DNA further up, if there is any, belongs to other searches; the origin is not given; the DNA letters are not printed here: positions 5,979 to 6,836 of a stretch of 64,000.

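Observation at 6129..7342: Orphan T4-lysozyme-like muramidase plus an overlapping lipoprotein: candidate antibacterial effector/immunity pair on a low-GC islet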

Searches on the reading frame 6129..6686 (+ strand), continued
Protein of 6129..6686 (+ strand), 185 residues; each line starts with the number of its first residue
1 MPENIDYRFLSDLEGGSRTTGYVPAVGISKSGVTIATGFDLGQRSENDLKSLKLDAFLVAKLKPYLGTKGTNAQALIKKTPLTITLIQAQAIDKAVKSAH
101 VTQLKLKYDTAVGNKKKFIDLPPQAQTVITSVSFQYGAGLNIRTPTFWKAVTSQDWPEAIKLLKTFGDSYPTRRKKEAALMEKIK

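Call 40: find_encoding_contigs(protein=P0053, flank=10000, max_places=2)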
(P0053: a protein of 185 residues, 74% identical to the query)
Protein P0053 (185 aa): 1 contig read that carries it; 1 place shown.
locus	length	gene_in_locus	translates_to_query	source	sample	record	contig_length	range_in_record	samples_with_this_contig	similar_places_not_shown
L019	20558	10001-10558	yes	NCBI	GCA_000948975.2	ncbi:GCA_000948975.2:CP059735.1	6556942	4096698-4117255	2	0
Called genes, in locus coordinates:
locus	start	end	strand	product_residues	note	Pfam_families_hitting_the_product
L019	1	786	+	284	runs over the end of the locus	-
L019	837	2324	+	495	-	PF01554:MatE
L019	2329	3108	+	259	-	-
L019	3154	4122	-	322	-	PF00291:PALP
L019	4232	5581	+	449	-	PF00392:GntR, PF00155:Aminotran_1_2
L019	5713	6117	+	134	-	-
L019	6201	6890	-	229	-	-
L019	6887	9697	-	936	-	-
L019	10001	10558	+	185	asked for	PF16754:Pesticin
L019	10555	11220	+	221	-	-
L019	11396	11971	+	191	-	PF08207:EFP_N, PF01132:EFP, PF09285:Elong-fact-P_C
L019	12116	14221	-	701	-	PF13365:Trypsin_2, PF18911:PKD_4, PF00801:PKD (weak), PF04151:PPC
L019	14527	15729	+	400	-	PF00563:EAL, PF08668:HDOD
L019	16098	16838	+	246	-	-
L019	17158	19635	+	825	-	PF13688:Reprolysin_5 (weak), PF05572:Peptidase_M43, PF18911:PKD_4, PF00801:PKD, PF22352:K319L-like_PKD (weak), PF04151:PPC (weak)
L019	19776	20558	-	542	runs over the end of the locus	PF00072:Response_reg, PF01814:Hemerythrin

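Call 41: find_encoding_contigs(protein=P0077, flank=10000, max_places=3)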
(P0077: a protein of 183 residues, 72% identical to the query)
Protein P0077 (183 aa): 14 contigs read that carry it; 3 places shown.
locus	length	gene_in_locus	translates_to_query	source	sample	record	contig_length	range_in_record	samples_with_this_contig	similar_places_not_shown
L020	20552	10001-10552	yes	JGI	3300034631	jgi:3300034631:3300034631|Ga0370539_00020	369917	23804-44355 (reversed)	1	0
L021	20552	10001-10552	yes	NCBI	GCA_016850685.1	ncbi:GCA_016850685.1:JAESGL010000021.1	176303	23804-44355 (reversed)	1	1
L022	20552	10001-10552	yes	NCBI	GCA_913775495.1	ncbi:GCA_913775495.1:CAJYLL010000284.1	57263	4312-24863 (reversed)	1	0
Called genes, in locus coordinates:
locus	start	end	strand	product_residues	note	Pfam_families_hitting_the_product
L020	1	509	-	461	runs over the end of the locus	PF09850:DotU, PF00691:OmpA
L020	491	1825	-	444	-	PF05936:T6SS_VasE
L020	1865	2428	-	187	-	PF12790:T6SS-SciN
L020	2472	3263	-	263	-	PF13672:PP2C_2, PF07228:SpoIIE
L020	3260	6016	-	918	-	PF00498:FHA, PF20232:T6SS_FHA_C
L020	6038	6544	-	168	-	-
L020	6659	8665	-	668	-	PF00069:Pkinase, PF07714:PK_Tyr_Ser-Thr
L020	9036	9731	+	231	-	PF05638:T6SS_HCP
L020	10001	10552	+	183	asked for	PF16754:Pesticin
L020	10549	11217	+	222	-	-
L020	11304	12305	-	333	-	PF00494:SQS_PSY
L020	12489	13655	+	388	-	PF25997:BSH_YhbJ (faint), PF25917:BSH_RND, PF25919:BSH_CusB (faint), PF26077:BSH_Fcp1 (weak), PF25954:Beta-barrel_RND_2 (weak), PF25989:YknX_C (weak)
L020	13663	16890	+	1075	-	PF00873:ACR_tran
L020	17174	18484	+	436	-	PF05697:Trigger_N, PF00254:FKBP_C, PF05698:Trigger_C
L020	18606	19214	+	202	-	PF00574:CLP_protease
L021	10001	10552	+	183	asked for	PF16754:Pesticin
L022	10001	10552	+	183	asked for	PF16754:Pesticin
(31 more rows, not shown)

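Call 42: find_encoding_contigs(protein=P0005, flank=10000, max_places=2)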
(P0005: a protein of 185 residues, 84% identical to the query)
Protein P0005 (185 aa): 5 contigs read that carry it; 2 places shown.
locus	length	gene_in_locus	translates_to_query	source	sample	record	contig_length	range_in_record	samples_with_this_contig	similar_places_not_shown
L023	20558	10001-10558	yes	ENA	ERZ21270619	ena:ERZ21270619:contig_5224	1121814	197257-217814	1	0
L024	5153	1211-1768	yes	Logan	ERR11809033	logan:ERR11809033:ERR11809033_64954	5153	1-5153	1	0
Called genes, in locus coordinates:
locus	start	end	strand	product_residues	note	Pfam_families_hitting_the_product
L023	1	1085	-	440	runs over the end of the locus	PF13163:DUF3999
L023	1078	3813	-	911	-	PF10101:DUF2339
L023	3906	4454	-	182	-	PF00072:Response_reg, PF02954:HTH_8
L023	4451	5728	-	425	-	PF25323:6TM_PilS (weak), PF02518:HATPase_c, PF13589:HATPase_c_3 (weak)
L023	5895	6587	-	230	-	PF00117:GATase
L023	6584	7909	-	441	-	PF01266:DAO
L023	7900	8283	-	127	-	PF06249:EutQ, PF05899:Cupin_3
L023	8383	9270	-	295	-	PF00126:HTH_1, PF03466:LysR_substrate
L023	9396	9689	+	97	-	PF04365:BrnT_toxin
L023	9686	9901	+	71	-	PF12441:CopG_antitoxin (weak), PF14384:BrnA_antitoxin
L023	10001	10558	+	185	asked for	PF16754:Pesticin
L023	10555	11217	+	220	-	-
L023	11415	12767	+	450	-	PF00355:Rieske, PF19301:LigXa_C (faint)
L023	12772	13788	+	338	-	PF00389:2-Hacid_dh (weak), PF02826:2-Hacid_dh_C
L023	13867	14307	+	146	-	-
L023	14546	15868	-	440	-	PF17033:Peptidase_M99, PF24827:AstE_AspA_cat (faint), PF17129:Peptidase_M99_C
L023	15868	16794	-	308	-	PF02557:VanY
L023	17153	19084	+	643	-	PF02771:Acyl-CoA_dh_N, PF02770:Acyl-CoA_dh_M, PF00441:Acyl-CoA_dh_1, PF08028:Acyl-CoA_dh_2 (weak), PF00441:Acyl-CoA_dh_1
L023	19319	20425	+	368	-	PF08240:ADH_N, PF00107:ADH_zinc_N, PF13602:ADH_zinc_N_2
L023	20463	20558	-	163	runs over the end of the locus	-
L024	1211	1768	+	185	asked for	PF16754:Pesticin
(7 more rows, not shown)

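Call 45: list_cluster_members(proteins=[P0001, P0121])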
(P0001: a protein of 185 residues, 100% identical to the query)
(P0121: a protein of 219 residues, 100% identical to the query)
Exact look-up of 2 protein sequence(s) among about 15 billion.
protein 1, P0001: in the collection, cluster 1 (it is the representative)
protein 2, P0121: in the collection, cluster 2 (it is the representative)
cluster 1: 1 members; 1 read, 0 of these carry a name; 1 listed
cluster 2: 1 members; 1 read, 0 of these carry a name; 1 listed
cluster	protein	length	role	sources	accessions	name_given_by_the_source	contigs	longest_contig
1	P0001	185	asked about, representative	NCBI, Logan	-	-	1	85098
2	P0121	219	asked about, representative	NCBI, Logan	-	-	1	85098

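Call 49: find_encoding_contigs(protein=P0099, flank=10000, max_places=2)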
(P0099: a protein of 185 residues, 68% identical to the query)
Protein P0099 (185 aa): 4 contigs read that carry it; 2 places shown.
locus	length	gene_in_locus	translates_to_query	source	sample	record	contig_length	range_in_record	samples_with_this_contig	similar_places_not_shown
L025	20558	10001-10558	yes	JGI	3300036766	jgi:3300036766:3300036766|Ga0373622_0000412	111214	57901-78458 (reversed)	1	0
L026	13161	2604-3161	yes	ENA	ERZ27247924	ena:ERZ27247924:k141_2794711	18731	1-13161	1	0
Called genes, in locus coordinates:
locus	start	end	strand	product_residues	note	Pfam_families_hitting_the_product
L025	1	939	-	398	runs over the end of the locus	PF04055:Radical_SAM, PF06969:HemN_C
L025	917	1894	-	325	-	PF16697:Yop-YscD_cpl, PF00498:FHA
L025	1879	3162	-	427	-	PF00089:Trypsin (faint), PF13365:Trypsin_2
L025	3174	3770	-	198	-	PF01725:Ham1p_like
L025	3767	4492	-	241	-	PF01138:RNase_PH, PF03725:RNase_PH_C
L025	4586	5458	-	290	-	PF00481:PP2C, PF13672:PP2C_2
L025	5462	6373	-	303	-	PF00069:Pkinase, PF07714:PK_Tyr_Ser-Thr, PF03109:ABC1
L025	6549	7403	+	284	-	PF03755:YicC-like_N, PF08340:YicC-like_C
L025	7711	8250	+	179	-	PF18648:ADPRTs_Tse2 (weak)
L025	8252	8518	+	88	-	-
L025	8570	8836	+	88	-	-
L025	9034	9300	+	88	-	-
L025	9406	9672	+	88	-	-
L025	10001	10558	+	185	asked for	PF16754:Pesticin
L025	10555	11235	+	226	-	-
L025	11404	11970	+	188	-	PF00625:Guanylate_kin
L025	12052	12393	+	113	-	PF01192:RNA_pol_Rpb6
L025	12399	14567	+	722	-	PF13328:HD_4, PF01966:HD, PF04607:RelA_SpoT, PF02824:TGS, PF19296:RelA_AH, PF28438:RelA_RIS, PF13291:ACT_4, PF22629:ACT_AHAS_ss (weak), +1 more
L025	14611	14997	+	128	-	PF01042:Ribonuc_L-PSP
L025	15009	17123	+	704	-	PF17191:RecG_wedge, PF01336:tRNA_anti-codon, PF00176:SNF2-rel_dom (weak), PF00270:DEAD, PF04851:ResIII, PF00271:Helicase_C, PF22590:Cas3-like_C_2 (weak), PF19833:RecG_dom3_C, +1 more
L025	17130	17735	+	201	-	PF04345:Chor_lyase, PF01947:Rv2949c-like (weak)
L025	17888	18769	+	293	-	PF01040:UbiA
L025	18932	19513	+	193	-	-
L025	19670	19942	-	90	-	-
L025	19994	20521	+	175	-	PF12802:MarR_2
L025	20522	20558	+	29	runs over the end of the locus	-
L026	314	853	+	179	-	PF18648:ADPRTs_Tse2 (weak)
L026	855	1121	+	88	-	-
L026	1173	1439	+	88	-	-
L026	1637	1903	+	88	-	-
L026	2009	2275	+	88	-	-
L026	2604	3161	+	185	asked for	PF16754:Pesticin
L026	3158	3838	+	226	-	-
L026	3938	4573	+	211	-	PF00625:Guanylate_kin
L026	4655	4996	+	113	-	PF01192:RNA_pol_Rpb6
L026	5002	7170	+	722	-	PF13328:HD_4, PF01966:HD, PF04607:RelA_SpoT, PF02824:TGS, PF19296:RelA_AH, PF28438:RelA_RIS, PF13291:ACT_4, PF22629:ACT_AHAS_ss (weak), +1 more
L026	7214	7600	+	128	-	PF01042:Ribonuc_L-PSP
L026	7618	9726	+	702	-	PF17191:RecG_wedge, PF01336:tRNA_anti-codon, PF00176:SNF2-rel_dom (weak), PF00270:DEAD, PF04851:ResIII, PF00271:Helicase_C, PF22590:Cas3-like_C_2 (weak), PF19833:RecG_dom3_C, +1 more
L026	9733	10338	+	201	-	PF04345:Chor_lyase, PF01947:Rv2949c-like (weak)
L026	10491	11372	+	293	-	PF01040:UbiA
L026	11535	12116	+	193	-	-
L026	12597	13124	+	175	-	PF12802:MarR_2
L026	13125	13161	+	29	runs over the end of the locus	-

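Call 50: find_encoding_contigs(protein=P0100, flank=10000, max_places=2)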
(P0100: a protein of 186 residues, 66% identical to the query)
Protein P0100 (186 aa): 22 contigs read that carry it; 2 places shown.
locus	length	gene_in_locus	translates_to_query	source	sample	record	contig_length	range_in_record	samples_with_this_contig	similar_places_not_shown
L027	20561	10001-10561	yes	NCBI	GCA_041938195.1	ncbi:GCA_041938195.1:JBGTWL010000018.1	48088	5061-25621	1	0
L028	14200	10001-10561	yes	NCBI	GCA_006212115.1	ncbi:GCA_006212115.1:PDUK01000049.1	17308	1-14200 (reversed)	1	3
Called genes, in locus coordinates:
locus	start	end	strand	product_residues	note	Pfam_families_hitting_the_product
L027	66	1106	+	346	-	PF13379:NMT1_2 (faint), PF09084:NMT1 (weak)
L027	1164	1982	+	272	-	PF00528:BPD_transp_1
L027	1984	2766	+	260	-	PF00005:ABC_tran, PF13304:AAA_21 (faint)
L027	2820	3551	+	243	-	PF09347:DUF1989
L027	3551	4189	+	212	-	PF09347:DUF1989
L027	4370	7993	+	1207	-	PF00289:Biotin_carb_N, PF02786:CPSase_L_D2, PF07478:Dala_Dala_lig_C, PF02785:Biotin_carb_C, PF02626:CT_A_B, PF02682:CT_C_D, PF00364:Biotin_lipoyl, PF25917:BSH_RND, +2 more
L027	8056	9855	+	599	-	PF01425:Amidase, PF21986:AH_C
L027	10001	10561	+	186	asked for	PF16754:Pesticin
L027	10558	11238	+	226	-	-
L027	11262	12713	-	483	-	PF02934:GatB_N, PF02637:GatB_Yqey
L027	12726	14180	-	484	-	PF01425:Amidase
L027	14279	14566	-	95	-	PF02686:GatC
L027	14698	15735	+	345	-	PF00022:Actin, PF06723:MreB_Mbl, PF00012:HSP70, PF11104:PilM_2 (faint), PF14450:FtsA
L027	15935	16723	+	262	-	PF04085:MreC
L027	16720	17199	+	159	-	PF04093:MreD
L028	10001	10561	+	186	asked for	PF16754:Pesticin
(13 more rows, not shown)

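Call 51: find_encoding_contigs(protein=P0046, flank=10000, max_places=2)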
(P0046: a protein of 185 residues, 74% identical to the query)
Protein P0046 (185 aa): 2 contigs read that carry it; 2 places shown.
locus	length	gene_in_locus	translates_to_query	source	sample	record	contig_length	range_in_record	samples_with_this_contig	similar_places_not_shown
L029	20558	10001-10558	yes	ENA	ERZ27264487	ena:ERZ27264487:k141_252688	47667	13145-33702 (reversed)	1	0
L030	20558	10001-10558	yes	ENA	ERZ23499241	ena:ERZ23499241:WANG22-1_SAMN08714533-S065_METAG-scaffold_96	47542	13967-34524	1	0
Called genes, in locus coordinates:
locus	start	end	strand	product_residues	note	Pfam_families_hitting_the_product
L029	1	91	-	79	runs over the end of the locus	PF11127:YgaP-like_TM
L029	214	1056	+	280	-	PF04116:FA_hydroxylase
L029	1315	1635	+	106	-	PF00034:Cytochrom_C, PF13442:Cytochrome_CBB3 (weak)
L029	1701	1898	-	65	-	PF00301:Rubredoxin, PF21349:RUBY_RBDX (faint)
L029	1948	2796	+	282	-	PF08543:Phos_pyr_kin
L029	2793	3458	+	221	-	PF02581:TMP-TENI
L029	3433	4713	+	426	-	PF00202:Aminotran_3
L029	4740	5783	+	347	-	PF00248:Aldo_ket_red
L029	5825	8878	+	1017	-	PF09826:Beta_propel (faint), PF08309:LVIVD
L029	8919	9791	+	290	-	-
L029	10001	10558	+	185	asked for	PF16754:Pesticin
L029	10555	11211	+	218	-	-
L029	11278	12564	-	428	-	PF10396:TrmE_N, PF12631:MnmE_helical, PF00350:Dynamin_N (faint), PF01926:MMR_HSR1, PF02421:FeoB_N (weak), PF04548:AIG1 (weak)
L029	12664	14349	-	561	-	PF14849:YidC_periplas, PF02096:60KD_IMP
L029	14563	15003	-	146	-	PF00825:Ribonuclease_P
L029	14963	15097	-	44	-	PF00468:Ribosomal_L34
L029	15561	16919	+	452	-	PF11638:DnaA_N, PF22688:Hda_lid (faint), PF01695:IstB_IS21 (weak), PF00308:Bac_DnaA, PF00004:AAA (weak), PF08299:Bac_DnaA_C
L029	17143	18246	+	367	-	PF00712:DNA_pol3_beta, PF02767:DNA_pol3_beta_2, PF02768:DNA_pol3_beta_3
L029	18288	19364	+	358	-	PF02463:SMC_N, PF13175:AAA_15, PF13476:AAA_23 (weak), PF13304:AAA_21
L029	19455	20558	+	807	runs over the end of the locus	PF02518:HATPase_c, PF00204:DNA_gyraseB, PF01751:Toprim, PF21249:GyrB_hook (weak), PF18053:GyrB_insert, PF00986:DNA_gyraseB_C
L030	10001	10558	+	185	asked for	PF16754:Pesticin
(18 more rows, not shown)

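Call 61: get_annotated_region(hit=H27, flank=5000)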
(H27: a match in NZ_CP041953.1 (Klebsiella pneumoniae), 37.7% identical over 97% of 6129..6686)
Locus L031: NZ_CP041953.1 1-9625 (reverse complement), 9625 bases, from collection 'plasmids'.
description: Klebsiella pneumoniae strain KP2 plasmid pKP2_7, complete sequence
organism: Klebsiella pneumoniae (NCBI taxid 573)
taxonomy: Bacteria; Pseudomonadota; Gammaproteobacteria; Enterobacterales; Enterobacteriaceae; Klebsiella; Klebsiella pneumoniae
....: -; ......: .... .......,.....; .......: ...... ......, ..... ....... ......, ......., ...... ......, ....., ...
typing (MOB-suite, as given by PLSDB): non-mobilizable; replicon rep_cluster_1
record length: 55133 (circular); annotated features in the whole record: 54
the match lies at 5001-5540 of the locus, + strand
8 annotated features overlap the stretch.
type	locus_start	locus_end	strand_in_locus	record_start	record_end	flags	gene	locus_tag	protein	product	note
CDS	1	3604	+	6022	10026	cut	-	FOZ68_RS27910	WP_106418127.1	plasmid replication protein, CyRepA1 family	-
CDS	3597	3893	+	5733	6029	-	-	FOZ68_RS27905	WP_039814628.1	hypothetical protein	-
CDS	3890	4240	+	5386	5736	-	-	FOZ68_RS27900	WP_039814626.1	hypothetical protein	-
CDS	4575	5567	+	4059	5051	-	-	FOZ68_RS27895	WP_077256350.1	pesticin C-terminus-like muramidase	-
CDS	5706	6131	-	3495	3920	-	-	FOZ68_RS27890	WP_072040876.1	hypothetical protein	-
CDS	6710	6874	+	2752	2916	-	-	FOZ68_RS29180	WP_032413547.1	host cell division inhibitor Icd-like protein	-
CDS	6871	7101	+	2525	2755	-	-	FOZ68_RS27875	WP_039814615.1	hypothetical protein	-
CDS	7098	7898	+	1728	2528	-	-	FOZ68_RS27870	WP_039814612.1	Bro-N domain-containing protein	-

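Call 80: find_related_loci(query=window:6129-6686:+, collection=metagenome_contigs, flank=10000)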
Query window:6129-6686:+ (185 aa) in metagenome_contigs; peptide patterns used: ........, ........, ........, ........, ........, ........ (x = any residue, [..] = any of these).
198 stretches matched a pattern; 12 encode a relative of the query (tblastn E <= 1e-3); 12 distinct loci.
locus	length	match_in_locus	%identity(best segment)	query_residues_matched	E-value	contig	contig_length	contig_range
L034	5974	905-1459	79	1-185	2e-100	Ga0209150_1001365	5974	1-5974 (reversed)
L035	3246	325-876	78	1-184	1e-99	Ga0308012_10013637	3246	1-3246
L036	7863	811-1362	78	1-184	7e-98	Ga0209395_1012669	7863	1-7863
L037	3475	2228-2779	77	1-184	2e-98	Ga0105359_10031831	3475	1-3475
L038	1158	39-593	78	1-185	4e-105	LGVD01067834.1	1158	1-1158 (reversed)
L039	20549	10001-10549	77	1-183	2e-96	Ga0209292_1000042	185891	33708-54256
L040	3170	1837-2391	71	1-185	2e-88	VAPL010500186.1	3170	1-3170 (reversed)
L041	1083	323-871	71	1-185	4e-93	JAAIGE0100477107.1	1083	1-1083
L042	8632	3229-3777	71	1-185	2e-85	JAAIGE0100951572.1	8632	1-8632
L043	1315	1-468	86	30-185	1e-88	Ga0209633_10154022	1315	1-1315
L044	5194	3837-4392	67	1-185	1e-71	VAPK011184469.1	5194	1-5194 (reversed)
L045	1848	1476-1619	88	1-48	2e-25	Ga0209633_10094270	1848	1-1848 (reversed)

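Call 86: search_protein_families(library=pfam, proteins=[L025:7711-8250:+, L025:8252-8518:+, L025:9406-9672:+, L023:9396-9689:+, L002:7383-7934:+, L019:6887-9697:-, L029:8919-9791:+], max_evalue=0.01)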
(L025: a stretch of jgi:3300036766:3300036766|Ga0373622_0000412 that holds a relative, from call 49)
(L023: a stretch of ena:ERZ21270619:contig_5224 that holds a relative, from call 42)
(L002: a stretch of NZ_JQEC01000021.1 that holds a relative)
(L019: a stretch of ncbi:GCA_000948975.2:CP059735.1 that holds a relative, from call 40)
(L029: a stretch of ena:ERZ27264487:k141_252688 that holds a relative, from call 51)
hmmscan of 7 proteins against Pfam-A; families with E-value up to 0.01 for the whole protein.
L025:7711-8250:+ (179 aa): 1 family
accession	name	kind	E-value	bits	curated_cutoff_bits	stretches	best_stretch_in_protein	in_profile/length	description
PF18648.8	ADPRTs_Tse2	-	5.2e-07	30.8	26.6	1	83-172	31-128/137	Tse2 ADP-ribosyltransferase toxin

L025:8252-8518:+ (88 aa): 0 families

L025:9406-9672:+ (88 aa): 0 families

L023:9396-9689:+ (97 aa): 1 family
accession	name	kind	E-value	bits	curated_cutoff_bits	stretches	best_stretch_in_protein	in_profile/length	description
PF04365.19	BrnT_toxin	-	6.8e-27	94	34.5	1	8-88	1-77/77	Ribonuclease toxin, BrnT, of type II toxin-antitoxin system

L002:7383-7934:+ (183 aa): 0 families

L019:6887-9697:- (936 aa): 16 families
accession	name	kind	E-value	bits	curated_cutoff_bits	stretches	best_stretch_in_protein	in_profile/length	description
PF13424.12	TPR_12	-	3e-90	296.9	30.1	12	818-890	2-76/77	Tetratricopeptide repeat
PF13374.12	TPR_10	-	7.3e-70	229.6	27.5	10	298-332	1-35/42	Tetratricopeptide repeat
PF00515.34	TPR_1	-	1.6e-63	208.6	27.8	10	340-370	2-32/34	Tetratricopeptide repeat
PF13176.12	TPR_7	-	5.2e-46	151.3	27.9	1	343-375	3-35/36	Tetratricopeptide repeat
PF13181.12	TPR_8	-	5.2e-45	148.2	25.7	2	740-772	2-34/34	Tetratricopeptide repeat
PF17874.7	TPR_MalT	-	6.4e-40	137.9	45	5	701-845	42-187/336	MalT-like TPR region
PF24885.1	TPR_NPHP3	-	4.2e-37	128.3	100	7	773-893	93-218/239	Nephrocystin-3 TPR domain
PF07719.23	TPR_2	-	4.2e-31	104.9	27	0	344-370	6-32/34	Tetratricopeptide repeat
PF14938.12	SNAP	-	2.3e-21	76.9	25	4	656-804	32-180/282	Soluble NSF attachment protein, SNAP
PF13431.12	TPR_17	-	3e-14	52.5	24.4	0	860-879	14-33/34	Tetratricopeptide repeat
PF07721.20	TPR_4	-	3.4e-11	43.1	27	0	821-836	3-18/26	Tetratricopeptide repeat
PF13271.11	DUF4062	-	1.3e-09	38.6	24.7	1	7-100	2-82/82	Domain of unknown function (DUF4062)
PF06260.17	DUF1024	-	2.2e-06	28.3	27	0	431-460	22-48/82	Protein of unknown function (DUF1024)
PF13428.12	TPR_14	-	4.6e-05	24.1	23.5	0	267-293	9-34/44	Tetratricopeptide repeat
PF10178.14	PAC3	-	8e-05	23.2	21.2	0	620-659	4-43/87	Proteasome assembly chaperone 3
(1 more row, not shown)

L029:8919-9791:+ (290 aa): 0 families

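Call 87: predict_structure(alignment_id=A8)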
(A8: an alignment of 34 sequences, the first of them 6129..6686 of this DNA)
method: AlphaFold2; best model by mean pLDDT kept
length: 185 residues; sequences in the alignment: 34
mean_pLDDT: 81.0   pTM: 0.76
mean pLDDT of the five models: 81.0, 77.5, 76.9, 76.3, 76.2
residues with pLDDT >= 90: 58; 70-90: 93; 50-70: 23; < 50: 11
segments of 3 or more residues with pLDDT < 50: 16-25
pLDDT, mean of each block of 10 residues (from residue 1): 77 54 53 56 80 88 85 82 81 85 92 89 94 84 92 94 80 87 90
secondary structure, 60 per line:
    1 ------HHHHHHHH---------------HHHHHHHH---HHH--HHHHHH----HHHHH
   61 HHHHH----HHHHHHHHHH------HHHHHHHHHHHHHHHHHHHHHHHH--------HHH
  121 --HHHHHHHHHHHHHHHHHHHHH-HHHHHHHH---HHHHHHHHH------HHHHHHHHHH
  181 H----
elements in order: H7-14 H30-37 H46-51 H56-65 H70-79 H86-109 H123-143 H145-152 H156-164 H171-181
